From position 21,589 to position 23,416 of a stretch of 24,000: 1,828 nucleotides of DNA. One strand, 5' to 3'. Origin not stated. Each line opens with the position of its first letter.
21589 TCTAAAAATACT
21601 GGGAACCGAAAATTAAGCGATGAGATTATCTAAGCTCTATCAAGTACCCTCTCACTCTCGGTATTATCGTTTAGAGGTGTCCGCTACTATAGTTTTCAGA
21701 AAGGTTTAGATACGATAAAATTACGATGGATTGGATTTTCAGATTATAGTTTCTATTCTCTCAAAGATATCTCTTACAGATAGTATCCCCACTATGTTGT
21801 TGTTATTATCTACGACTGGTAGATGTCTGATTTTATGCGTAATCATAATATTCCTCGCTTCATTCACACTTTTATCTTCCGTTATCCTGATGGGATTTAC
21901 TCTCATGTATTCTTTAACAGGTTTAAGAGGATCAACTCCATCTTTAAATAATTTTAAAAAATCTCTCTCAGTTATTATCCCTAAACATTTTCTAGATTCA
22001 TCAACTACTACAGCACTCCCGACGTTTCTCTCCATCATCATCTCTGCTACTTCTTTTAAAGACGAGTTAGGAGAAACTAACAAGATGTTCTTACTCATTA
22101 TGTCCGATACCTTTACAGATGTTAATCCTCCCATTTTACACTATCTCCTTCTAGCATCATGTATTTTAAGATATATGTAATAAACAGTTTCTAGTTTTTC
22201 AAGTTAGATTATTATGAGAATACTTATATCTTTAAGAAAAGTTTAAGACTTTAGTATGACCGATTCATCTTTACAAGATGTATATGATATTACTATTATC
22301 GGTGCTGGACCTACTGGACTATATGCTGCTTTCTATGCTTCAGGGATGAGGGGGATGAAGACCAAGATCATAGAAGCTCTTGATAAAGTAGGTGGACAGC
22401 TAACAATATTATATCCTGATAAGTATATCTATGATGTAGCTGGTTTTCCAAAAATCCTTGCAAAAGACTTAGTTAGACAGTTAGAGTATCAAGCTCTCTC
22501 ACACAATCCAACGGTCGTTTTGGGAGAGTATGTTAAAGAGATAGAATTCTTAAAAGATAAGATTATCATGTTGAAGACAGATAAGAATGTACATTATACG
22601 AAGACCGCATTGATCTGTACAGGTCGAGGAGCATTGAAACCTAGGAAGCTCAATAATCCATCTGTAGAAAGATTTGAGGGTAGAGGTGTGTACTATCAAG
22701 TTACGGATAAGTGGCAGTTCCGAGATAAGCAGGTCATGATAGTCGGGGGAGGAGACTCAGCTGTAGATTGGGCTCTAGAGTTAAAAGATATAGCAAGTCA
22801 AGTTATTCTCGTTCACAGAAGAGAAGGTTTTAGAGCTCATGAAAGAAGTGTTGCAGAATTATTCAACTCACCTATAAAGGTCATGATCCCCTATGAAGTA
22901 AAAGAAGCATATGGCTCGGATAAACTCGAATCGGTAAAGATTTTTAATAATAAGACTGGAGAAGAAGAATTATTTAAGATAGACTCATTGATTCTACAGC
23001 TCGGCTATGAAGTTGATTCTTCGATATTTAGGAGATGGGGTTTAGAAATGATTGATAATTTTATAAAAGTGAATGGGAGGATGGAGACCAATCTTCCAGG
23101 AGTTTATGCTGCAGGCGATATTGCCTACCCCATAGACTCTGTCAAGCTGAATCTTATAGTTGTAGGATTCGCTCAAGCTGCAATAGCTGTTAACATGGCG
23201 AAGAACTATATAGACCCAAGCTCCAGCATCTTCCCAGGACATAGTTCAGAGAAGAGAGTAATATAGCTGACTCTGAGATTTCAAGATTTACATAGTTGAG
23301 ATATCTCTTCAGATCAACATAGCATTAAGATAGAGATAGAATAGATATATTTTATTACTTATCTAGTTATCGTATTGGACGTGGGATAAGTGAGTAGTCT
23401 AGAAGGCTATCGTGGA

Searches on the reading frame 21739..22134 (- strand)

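Call 19: search_protein_families(library=pfam, proteins=[window:21739-22134:-], max_evalue=0.001)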
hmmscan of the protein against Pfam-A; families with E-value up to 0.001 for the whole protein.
window:21739-22134:- (131 aa): 1 family
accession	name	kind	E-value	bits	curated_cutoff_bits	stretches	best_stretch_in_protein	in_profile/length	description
PF00571.33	CBS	-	4.3e-34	117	24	2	9-63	1-55/57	CBS domain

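Call 59: search_protein_families(library=ncbifam, proteins=[window:21739-22134:-], max_evalue=0.00001)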
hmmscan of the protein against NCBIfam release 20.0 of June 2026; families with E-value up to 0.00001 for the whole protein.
window:21739-22134:- (131 aa): 29 families (the best 25 are shown)
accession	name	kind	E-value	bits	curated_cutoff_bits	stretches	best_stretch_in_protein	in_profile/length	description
NF041552.1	TF_PrdR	equivalog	2.6e-22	78.9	795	1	6-127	5-125/577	sigma-54 dependent transcriptional regulator PrdR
TIGR00393.1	kpsF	subfamily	3.3e-19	69.5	203.7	1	7-118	155-267/268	KpsF/GutQ family sugar-phosphate isomerase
TIGR01302.1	IMP_dehydrog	equivalog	1.7e-15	56.8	481.5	1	10-127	83-200/450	IMP dehydrogenase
NF011447.0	PRK14869.2-3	equivalog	2e-15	56.4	522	1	7-64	68-125/540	putative manganese-dependent inorganic diphosphatase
NF011440.0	PRK14869.1-2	equivalog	2.5e-15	56.1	746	2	79-124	75-120/541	putative manganese-dependent inorganic diphosphatase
NF011443.0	PRK14869.1-5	equivalog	7.9e-15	54.3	335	2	7-62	69-124/546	putative manganese-dependent inorganic diphosphatase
NF011449.0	PRK14869.2-5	equivalog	4.9e-14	52.2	411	1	7-126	67-204/451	putative manganese-dependent inorganic diphosphatase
NF053603.1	HhpR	exception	1.6e-13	50.5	520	1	69-124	220-275/282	CBS domain-containing high hydrostatic pressure regulator HhpR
NF011441.0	PRK14869.1-3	equivalog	9.4e-13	47.6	753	1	83-124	80-121/548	putative manganese-dependent inorganic diphosphatase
NF038279.1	TF_CBS_SpxR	exception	1.5e-12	47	600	1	6-62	248-304/427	CBS-HotDog domain-containing transcription factor SpxR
NF008141.0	PRK10892.1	equivalog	4.4e-12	45.9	505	1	7-124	204-323/328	arabinose-5-phosphate isomerase KdsD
NF005869.0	PRK07807.1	equivalog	7.9e-12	44.9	549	1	5-122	87-199/479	GuaB1 family IMP dehydrogenase-related protein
NF011442.0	PRK14869.1-4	equivalog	9.8e-12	44.1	400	1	7-61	247-301/543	putative manganese-dependent inorganic diphosphatase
NF008581.0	PRK11543.1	equivalog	2e-11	43.5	481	1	9-125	199-317/321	arabinose-5-phosphate isomerase GutQ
NF041630.1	CBS_CbpB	equivalog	7.8e-11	42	125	0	4-65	78-137/143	cyclic-di-AMP-binding protein CbpB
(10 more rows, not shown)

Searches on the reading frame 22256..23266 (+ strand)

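Call 19: search_protein_families(library=pfam, proteins=[window:22256-23266:+], max_evalue=0.001)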
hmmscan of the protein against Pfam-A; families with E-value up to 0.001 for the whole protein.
window:22256-23266:+ (336 aa): 10 families
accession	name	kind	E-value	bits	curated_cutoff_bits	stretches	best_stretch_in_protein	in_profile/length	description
PF07992.20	Pyr_redox_2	-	4.7e-37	128.4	26.1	1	10-307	1-290/291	Pyridine nucleotide-disulphide oxidoreductase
PF13738.12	Pyr_redox_3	-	3.4e-21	76.2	30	1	72-287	83-305/305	Pyridine nucleotide-disulphide oxidoreductase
PF00070.33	Pyr_redox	-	7.2e-12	46.1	22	1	160-229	2-79/82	Pyridine nucleotide-disulphide oxidoreductase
PF03486.20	HI0933_like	-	3.7e-07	30.3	50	1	11-50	2-40/244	HI0933-like protein Rossmann domain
PF12831.13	FAD_oxidored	-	3.1e-06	27.2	27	1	11-77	1-69/416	FAD dependent oxidoreductase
PF00743.25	FMO-like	-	4.6e-06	25.8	22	1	115-191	139-217/532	Flavin-binding monooxygenase-like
PF13450.12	NAD_binding_8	-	8.3e-06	26.4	21.9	1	14-50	1-36/68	NAD(P)-binding Rossmann-like domain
PF13434.12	Lys_Orn_oxgnase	-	1.7e-05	24.6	21.3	0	90-204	115-239/339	L-lysine 6-monooxygenase/L-ornithine 5-monooxygenase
PF01946.23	Thi4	-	2.6e-05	24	26.2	1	10-47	18-55/235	Thi4 family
PF00890.30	FAD_binding_2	-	0.0003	20.6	20.4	0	11-50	1-39/414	FAD binding domain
